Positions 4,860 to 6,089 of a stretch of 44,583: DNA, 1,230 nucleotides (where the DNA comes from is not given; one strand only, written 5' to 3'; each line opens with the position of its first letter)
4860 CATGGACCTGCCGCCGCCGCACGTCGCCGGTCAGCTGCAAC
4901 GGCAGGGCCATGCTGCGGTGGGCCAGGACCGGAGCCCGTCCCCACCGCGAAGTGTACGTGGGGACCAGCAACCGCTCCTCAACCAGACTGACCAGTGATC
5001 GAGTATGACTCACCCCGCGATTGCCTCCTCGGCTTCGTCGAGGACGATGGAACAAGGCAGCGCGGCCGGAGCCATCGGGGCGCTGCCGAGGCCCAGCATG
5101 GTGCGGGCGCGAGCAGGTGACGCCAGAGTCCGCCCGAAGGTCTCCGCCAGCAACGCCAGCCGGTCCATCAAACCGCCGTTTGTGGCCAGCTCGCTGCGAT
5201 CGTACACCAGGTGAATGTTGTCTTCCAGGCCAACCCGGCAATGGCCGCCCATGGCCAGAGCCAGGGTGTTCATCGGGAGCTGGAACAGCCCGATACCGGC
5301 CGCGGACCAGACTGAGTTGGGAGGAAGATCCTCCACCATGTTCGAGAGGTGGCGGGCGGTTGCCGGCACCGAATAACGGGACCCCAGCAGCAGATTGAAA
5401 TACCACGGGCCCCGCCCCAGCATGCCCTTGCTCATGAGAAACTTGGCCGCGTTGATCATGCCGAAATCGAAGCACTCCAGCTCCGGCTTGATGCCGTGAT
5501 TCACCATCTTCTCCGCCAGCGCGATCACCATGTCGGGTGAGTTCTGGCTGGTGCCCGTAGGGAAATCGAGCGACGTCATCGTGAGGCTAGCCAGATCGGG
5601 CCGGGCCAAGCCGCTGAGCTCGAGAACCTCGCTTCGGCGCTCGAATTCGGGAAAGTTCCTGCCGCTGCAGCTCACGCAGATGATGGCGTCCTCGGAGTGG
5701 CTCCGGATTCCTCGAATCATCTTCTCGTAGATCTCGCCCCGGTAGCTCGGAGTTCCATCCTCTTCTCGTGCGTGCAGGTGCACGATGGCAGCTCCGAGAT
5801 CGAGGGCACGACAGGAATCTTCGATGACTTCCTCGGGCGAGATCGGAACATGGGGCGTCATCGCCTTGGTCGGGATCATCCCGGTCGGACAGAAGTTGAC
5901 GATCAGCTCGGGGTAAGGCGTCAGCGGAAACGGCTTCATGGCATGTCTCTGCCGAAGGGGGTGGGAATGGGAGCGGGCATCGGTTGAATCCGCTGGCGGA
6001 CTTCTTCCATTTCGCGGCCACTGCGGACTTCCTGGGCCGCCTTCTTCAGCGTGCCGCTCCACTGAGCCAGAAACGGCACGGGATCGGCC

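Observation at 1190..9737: Eight-gene, gap-free operon combining GT4, PaaK/CapK-like ligase, ATP-grasp ligase, BKACE, FemAB-like transferase, two GNAT paralogues and a flippase: candidate undescribed glycoconjugate-decoration pathway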

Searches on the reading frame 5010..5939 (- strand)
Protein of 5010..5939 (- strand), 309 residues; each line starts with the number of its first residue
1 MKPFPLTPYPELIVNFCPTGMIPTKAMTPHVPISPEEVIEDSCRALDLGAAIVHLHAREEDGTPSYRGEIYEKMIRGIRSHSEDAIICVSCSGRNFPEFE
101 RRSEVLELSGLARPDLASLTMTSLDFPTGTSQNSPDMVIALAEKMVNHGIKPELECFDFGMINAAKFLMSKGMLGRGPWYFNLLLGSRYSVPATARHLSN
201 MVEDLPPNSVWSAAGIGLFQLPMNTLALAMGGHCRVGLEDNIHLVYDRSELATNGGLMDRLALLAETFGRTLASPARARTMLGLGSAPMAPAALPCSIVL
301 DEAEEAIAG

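Call 4: search_protein_families(library=pfam, proteins=[window:5010-5939:-], max_evalue=0.01)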
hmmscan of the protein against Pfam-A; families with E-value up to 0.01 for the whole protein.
window:5010-5939:- (309 aa): 1 family
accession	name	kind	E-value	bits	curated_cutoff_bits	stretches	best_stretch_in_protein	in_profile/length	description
PF05853.18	BKACE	-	2e-81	273.8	24.8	1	12-284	2-274/274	beta-keto acid cleavage enzyme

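Call 6: search_protein_families(library=ncbifam, proteins=[window:5010-5939:-], max_evalue=0.01)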
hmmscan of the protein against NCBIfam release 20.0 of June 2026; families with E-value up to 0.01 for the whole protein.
window:5010-5939:- (309 aa): 4 families
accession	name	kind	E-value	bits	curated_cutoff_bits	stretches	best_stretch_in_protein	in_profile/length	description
NF052387.1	Lys_ferment_KCE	equivalog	1.1e-70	238.1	382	1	12-284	2-267/267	3-keto-5-aminohexanoate cleavage enzyme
NF053568.1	3OXCoAcCUPNH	equivalog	3e-61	207.1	350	1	13-284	5-272/274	3-oxoadipate:acetyl-CoA acetyltransferase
NF052389.1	Lys_KAL_CLE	exception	9.1e-48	163.1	725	1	11-284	170-436/440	bifunctional 3-aminobutyryl-CoA ammonia lyase/3-keto-5-aminohexanoate cleavage enzyme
NF053538.1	DixhxACActTsKce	equivalog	1.5e-43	149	430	2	133-284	149-302/310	3,5-dioxohexanoate:acetyl-CoA acetone transferase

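Call 9: find_homologous_proteins(query=window:5010-5939:-, max_evalue=1e-20)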
Query window:5010-5939:- (309 aa): 4915 proteins with E <= 1e-20 among 8000 candidates; the best 120 are listed.
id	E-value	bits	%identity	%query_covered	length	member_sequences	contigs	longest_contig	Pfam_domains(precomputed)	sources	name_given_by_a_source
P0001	3.0e-191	652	93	100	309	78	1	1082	PF05853.19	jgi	-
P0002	1.4e-187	640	91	100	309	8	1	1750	PF05853.19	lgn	-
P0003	4.8e-186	635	90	100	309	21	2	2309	PF05853.19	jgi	jgi:3-keto-5-aminohexanoate cleavage enzyme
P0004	3.0e-177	606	87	100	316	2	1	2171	PF05853.19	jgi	jgi:3-keto-5-aminohexanoate cleavage enzyme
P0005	5.4e-174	596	84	100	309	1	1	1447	PF05853.19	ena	-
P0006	8.9e-174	595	85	100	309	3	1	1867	PF05853.19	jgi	jgi:3-keto-5-aminohexanoate cleavage enzyme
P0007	1.4e-171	588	83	100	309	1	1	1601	PF05853.19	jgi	-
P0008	6.8e-171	586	83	100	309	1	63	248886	PF05853.19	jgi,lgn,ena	jgi:uncharacterized protein (DUF849 family)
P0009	1.6e-170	584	83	100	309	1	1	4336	PF05853.19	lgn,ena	-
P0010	3.2e-170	583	83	100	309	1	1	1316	PF05853.19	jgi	jgi:uncharacterized protein (DUF849 family)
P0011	3.4e-168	577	82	100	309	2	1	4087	PF05853.19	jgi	jgi:3-keto-5-aminohexanoate cleavage enzyme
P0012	1.2e-165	568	81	100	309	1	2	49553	PF05853.19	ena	-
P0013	2.4e-158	544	83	94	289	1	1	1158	PF05853.19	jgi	jgi:3-keto-5-aminohexanoate cleavage enzyme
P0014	6.6e-157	540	83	92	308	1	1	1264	PF05853.19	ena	-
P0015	4.8e-156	537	77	99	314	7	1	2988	PF05853.19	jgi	jgi:3-oxoadipate:acetyl-CoA acetyltransferase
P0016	5.0e-156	537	79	98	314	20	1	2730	PF05853.19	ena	-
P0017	8.5e-156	536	80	94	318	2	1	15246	PF05853.19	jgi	jgi:3-oxoadipate:acetyl-CoA acetyltransferase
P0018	1.9e-155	535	82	92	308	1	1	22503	PF05853.19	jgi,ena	jgi:3-keto-5-aminohexanoate cleavage enzyme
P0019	2.6e-155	534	82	92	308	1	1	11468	PF05853.19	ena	-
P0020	2.6e-155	534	81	92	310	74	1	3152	PF05853.19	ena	-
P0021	6.3e-155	533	81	92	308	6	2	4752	PF05853.19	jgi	jgi:3-keto-5-aminohexanoate cleavage enzyme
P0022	1.1e-154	532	81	92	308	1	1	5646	PF05853.19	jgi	jgi:uncharacterized protein (DUF849 family)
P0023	1.2e-154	532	82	92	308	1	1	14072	PF05853.19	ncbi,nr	ncbi:MAG TPA: 3-keto-5-aminohexanoate cleavage protein [Gemmatimonadales bacterium]|nr:3-keto-5-amin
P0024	1.3e-154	532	82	92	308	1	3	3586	PF05853.19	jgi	jgi:3-keto-5-aminohexanoate cleavage enzyme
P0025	1.5e-154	532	81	93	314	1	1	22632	PF05853.19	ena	-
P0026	2.1e-154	531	81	92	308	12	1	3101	PF05853.19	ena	-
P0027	2.3e-154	531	80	93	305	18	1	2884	PF05853.19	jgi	jgi:3-oxoadipate:acetyl-CoA acetyltransferase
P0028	4.6e-154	530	80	92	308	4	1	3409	PF05853.19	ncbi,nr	ncbi:MAG: hypothetical protein K0S19_1737 [Geminicoccaceae bacterium]|nr:hypothetical protein [Gemin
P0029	7.9e-154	530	81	92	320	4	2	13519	PF05853.19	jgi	jgi:3-keto-5-aminohexanoate cleavage enzyme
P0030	1.1e-153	529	80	92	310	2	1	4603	PF05853.19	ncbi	-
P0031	1.4e-153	529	81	92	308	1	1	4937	PF05853.19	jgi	jgi:3-keto-5-aminohexanoate cleavage enzyme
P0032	1.5e-153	529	80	92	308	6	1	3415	PF05853.19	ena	-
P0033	2.9e-153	528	79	94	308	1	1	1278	PF05853.19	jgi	jgi:uncharacterized protein (DUF849 family)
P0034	3.7e-153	527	79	94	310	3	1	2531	PF05853.19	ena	-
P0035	3.8e-153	527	80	92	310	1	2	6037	PF05853.19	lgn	-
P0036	3.9e-153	527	80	92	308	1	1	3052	PF05853.19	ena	-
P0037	4.0e-153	527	81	93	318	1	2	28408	PF05853.19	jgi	jgi:uncharacterized protein (DUF849 family)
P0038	4.1e-153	527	79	92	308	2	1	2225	PF05853.19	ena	-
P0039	5.1e-153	527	81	93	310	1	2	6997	PF05853.19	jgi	jgi:3-keto-5-aminohexanoate cleavage enzyme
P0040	5.8e-153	527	81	92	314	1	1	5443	PF05853.19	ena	-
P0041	7.3e-153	526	79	92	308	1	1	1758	PF05853.19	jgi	jgi:3-keto-5-aminohexanoate cleavage enzyme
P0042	7.8e-153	526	76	99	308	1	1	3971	PF05853.19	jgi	jgi:3-keto-5-aminohexanoate cleavage enzyme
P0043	8.1e-153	526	81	92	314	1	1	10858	PF05853.19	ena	-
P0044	8.4e-153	526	81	92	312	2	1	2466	PF05853.19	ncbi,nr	ncbi:MAG TPA: 3-keto-5-aminohexanoate cleavage protein [Gemmatimonadales bacterium]|nr:3-keto-5-amin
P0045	8.4e-153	526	79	92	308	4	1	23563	PF05853.19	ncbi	-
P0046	8.5e-153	526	81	93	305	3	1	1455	PF05853.19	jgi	jgi:uncharacterized protein (DUF849 family)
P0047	9.9e-153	526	80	93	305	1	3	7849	PF05853.19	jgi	jgi:uncharacterized protein (DUF849 family)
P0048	1.2e-152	526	82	91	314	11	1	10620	PF05853.19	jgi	jgi:3-keto-5-aminohexanoate cleavage enzyme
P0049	1.5e-152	525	76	99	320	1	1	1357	PF05853.19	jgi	jgi:3-oxoadipate:acetyl-CoA acetyltransferase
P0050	1.6e-152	525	81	92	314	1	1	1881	PF05853.19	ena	-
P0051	2.0e-152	525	79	92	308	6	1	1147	PF05853.19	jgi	jgi:3-keto-5-aminohexanoate cleavage enzyme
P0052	2.2e-152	525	80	94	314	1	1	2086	PF05853.19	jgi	jgi:uncharacterized protein (DUF849 family)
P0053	2.7e-152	524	80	92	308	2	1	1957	PF05853.19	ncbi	-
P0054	2.8e-152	524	76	99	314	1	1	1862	PF05853.19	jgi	jgi:3-keto-5-aminohexanoate cleavage enzyme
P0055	2.9e-152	524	78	94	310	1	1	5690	PF05853.19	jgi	jgi:uncharacterized protein (DUF849 family)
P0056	3.2e-152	524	78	93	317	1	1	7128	PF05853.19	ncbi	-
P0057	3.6e-152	524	79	92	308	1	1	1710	PF05853.19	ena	-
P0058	3.6e-152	524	78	94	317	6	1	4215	PF05853.19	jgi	-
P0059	3.7e-152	524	80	94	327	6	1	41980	PF05853.19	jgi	jgi:uncharacterized protein (DUF849 family)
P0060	4.5e-152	524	79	92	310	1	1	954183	PF05853.19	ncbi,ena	-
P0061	4.9e-152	524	80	92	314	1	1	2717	PF05853.19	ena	-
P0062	5.1e-152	524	79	94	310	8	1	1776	PF05853.19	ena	-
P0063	5.2e-152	524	79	92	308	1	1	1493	PF05853.19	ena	-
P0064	5.3e-152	524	79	92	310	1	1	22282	PF05853.19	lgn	-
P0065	8.4e-152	523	79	93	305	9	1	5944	PF05853.19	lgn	-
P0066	9.5e-152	523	76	96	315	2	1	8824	PF05853.19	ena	-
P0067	1.1e-151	522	79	92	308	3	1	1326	PF05853.19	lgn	-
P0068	1.5e-151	522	80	92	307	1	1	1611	PF05853.19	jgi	jgi:3-keto-5-aminohexanoate cleavage enzyme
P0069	1.8e-151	522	79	93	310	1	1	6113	PF05853.19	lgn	-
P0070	1.8e-151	522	79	93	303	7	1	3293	PF05853.19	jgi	jgi:uncharacterized protein (DUF849 family)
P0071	2.0e-151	522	79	93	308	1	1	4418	PF05853.19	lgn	-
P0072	2.9e-151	521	77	94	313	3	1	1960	PF05853.19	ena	-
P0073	3.4e-151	521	77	95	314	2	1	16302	PF05853.19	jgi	jgi:3-keto-5-aminohexanoate cleavage enzyme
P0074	3.6e-151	521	80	92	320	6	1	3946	PF05853.19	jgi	jgi:3-oxoadipate:acetyl-CoA acetyltransferase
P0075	3.6e-151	521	79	92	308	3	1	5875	PF05853.19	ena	-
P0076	5.5e-151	520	79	92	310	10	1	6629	PF05853.19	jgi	jgi:3-keto-5-aminohexanoate cleavage enzyme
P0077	5.5e-151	520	79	92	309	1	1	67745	PF05853.19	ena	-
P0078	6.0e-151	520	79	93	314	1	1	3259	PF05853.19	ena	-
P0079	6.0e-151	520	79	92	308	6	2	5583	PF05853.19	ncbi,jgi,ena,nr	ncbi:MAG TPA: 3-keto-5-aminohexanoate cleavage protein [Gemmatimonadales bacterium]|jgi:uncharacteri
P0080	6.1e-151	520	79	92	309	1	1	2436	PF05853.19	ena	-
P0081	6.1e-151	520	86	85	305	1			PF05853.19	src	-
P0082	1.2e-150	519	75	99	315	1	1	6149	PF05853.19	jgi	jgi:3-keto-5-aminohexanoate cleavage enzyme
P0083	1.5e-150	519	81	92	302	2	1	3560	PF05853.19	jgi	jgi:3-keto-5-aminohexanoate cleavage enzyme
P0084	1.6e-150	519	79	92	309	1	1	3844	PF05853.19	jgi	jgi:3-oxoadipate:acetyl-CoA acetyltransferase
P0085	1.7e-150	519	78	89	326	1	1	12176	PF05853.19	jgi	jgi:3-keto-5-aminohexanoate cleavage enzyme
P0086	2.1e-150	518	77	95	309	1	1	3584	PF05853.19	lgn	-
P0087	2.2e-150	518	80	91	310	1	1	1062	PF05853.19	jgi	jgi:3-keto-5-aminohexanoate cleavage enzyme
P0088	2.5e-150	518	80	91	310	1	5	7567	PF05853.19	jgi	jgi:3-keto-5-aminohexanoate cleavage enzyme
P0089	3.0e-150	518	78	93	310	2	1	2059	PF05853.19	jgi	jgi:3-keto-5-aminohexanoate cleavage enzyme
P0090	3.1e-150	518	79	93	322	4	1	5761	PF05853.19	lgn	-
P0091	3.3e-150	518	79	92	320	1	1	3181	PF05853.19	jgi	jgi:3-keto-5-aminohexanoate cleavage enzyme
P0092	3.9e-150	517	79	92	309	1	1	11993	PF05853.19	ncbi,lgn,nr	ncbi:MAG TPA: 3-keto-5-aminohexanoate cleavage protein [Gemmatimonadales bacterium]|nr:3-keto-5-amin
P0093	4.2e-150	517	80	92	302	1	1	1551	PF05853.19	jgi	jgi:3-keto-5-aminohexanoate cleavage enzyme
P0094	4.3e-150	517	79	94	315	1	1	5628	PF05853.19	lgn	-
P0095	4.5e-150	517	80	92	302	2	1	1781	PF05853.19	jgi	jgi:uncharacterized protein (DUF849 family)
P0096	5.4e-150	517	77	94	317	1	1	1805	PF05853.19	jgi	jgi:uncharacterized protein (DUF849 family)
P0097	5.5e-150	517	80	91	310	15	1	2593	PF05853.19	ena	-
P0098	5.8e-150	517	78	94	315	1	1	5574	PF05853.19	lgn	-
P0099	6.4e-150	517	79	91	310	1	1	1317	PF05853.19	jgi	jgi:3-keto-5-aminohexanoate cleavage enzyme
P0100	6.4e-150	517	78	97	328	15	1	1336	PF05853.19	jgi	jgi:3-keto-5-aminohexanoate cleavage enzyme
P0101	6.5e-150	517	78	94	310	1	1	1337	PF05853.19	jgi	jgi:3-keto-5-aminohexanoate cleavage enzyme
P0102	6.7e-150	517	79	93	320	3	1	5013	PF05853.19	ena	-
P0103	8.8e-150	516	79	92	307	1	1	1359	PF05853.19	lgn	-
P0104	1.3e-149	516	79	92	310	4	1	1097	PF05853.19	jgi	jgi:3-keto-5-aminohexanoate cleavage enzyme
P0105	1.4e-149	516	78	92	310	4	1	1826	PF05853.19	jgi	jgi:3-keto-5-aminohexanoate cleavage enzyme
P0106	2.0e-149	515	78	93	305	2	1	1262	PF05853.19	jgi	jgi:3-keto-5-aminohexanoate cleavage enzyme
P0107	2.2e-149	515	76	97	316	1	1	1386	PF05853.19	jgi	-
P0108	2.2e-149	515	79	92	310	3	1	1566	PF05853.19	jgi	jgi:3-keto-5-aminohexanoate cleavage enzyme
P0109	2.4e-149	515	82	92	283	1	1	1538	PF05853.19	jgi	jgi:3-oxoadipate:acetyl-CoA acetyltransferase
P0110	2.5e-149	515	77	97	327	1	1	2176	PF05853.19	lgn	-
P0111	2.8e-149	515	78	92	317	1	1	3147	PF05853.19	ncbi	-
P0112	4.1e-149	514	80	92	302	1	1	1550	PF05853.19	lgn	-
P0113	4.3e-149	514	79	91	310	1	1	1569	PF05853.19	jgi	jgi:3-keto-5-aminohexanoate cleavage enzyme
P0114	4.4e-149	514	77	94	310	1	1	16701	PF05853.19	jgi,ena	-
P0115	4.9e-149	514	77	94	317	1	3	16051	PF05853.19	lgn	-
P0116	5.6e-149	514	78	92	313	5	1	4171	PF05853.19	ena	-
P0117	6.1e-149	513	77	94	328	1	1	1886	PF05853.19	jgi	jgi:3-keto-5-aminohexanoate cleavage enzyme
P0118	6.2e-149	513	77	93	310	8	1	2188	PF05853.19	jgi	jgi:uncharacterized protein (DUF849 family)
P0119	7.1e-149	513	77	94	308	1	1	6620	PF05853.19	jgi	jgi:3-oxoadipate:acetyl-CoA acetyltransferase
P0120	7.2e-149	513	78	94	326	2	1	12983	PF05853.19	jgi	jgi:3-oxoadipate:acetyl-CoA acetyltransferase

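Call 10: find_encoding_contigs(protein=P0008, flank=10000, max_places=3)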
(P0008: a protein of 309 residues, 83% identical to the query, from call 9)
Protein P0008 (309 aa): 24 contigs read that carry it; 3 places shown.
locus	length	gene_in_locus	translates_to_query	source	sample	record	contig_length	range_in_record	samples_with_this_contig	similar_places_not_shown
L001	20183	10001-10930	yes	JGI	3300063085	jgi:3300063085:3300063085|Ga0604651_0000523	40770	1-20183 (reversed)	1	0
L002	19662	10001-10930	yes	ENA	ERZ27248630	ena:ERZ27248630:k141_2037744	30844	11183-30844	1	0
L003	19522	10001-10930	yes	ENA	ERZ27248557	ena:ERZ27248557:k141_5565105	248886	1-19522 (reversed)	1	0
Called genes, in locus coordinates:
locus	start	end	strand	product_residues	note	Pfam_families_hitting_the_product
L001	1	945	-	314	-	PF20803:PaaX_M (weak), PF20229:ChrB_N, PF09828:ChrB_C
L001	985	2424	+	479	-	PF04389:Peptidase_M28, PF01546:Peptidase_M20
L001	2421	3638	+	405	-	PF07690:MFS_1, PF00083:Sugar_tr (weak), PF07690:MFS_1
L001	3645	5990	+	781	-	PF19313:DUF5916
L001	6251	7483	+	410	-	PF13477:Glyco_trans_4_2 (faint), PF13439:Glyco_transf_4, PF13579:Glyco_trans_4_4, PF20706:GT4-conflict, PF00534:Glycos_transf_1, PF13692:Glyco_trans_1_4, PF13524:Glyco_trans_1_2 (weak)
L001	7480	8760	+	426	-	PF00501:AMP-binding (faint)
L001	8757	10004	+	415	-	PF02786:CPSase_L_D2 (faint)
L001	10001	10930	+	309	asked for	PF05853:BKACE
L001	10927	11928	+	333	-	-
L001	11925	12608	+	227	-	PF00583:Acetyltransf_1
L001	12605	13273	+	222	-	PF00583:Acetyltransf_1 (weak)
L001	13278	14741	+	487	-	PF13440:Polysacc_synt_3 (weak), PF01943:Polysacc_synt (weak)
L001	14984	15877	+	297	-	PF00581:Rhodanese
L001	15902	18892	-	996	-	PF03704:BTAD, PF07719:TPR_2 (faint), PF13428:TPR_14 (faint), PF13431:TPR_17 (faint), PF14559:TPR_19 (faint)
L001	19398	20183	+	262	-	?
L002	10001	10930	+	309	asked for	PF05853:BKACE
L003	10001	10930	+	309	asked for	PF05853:BKACE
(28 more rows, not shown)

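Call 11: find_encoding_contigs(protein=P0060, flank=10000, max_places=2)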
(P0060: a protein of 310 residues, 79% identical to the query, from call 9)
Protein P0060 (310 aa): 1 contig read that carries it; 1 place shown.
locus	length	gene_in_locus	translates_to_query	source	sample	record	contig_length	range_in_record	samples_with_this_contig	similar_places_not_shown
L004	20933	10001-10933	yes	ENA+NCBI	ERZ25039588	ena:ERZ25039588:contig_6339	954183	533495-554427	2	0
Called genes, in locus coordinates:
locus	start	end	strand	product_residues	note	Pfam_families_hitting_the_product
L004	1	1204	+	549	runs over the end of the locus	PF00982:Glyco_transf_20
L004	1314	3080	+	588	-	PF02358:Trehalose_PPase, PF07690:MFS_1, PF00854:PTR2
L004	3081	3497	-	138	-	PF13646:HEAT_2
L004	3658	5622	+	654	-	PF19313:DUF5916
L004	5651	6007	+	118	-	-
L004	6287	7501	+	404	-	PF13477:Glyco_trans_4_2 (weak), PF13439:Glyco_transf_4, PF13579:Glyco_trans_4_4, PF20706:GT4-conflict, PF00534:Glycos_transf_1, PF13692:Glyco_trans_1_4, PF13524:Glyco_trans_1_2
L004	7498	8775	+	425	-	-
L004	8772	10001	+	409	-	-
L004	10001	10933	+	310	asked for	PF05853:BKACE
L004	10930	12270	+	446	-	PF27533:CapK_C (weak)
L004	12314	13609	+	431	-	PF18604:PreAtp-grasp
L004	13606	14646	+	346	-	-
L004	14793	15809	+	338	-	PF04339:FemAB_like, PF13480:Acetyltransf_6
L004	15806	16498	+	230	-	PF00583:Acetyltransf_1, PF13508:Acetyltransf_7 (weak)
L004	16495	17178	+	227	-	PF00583:Acetyltransf_1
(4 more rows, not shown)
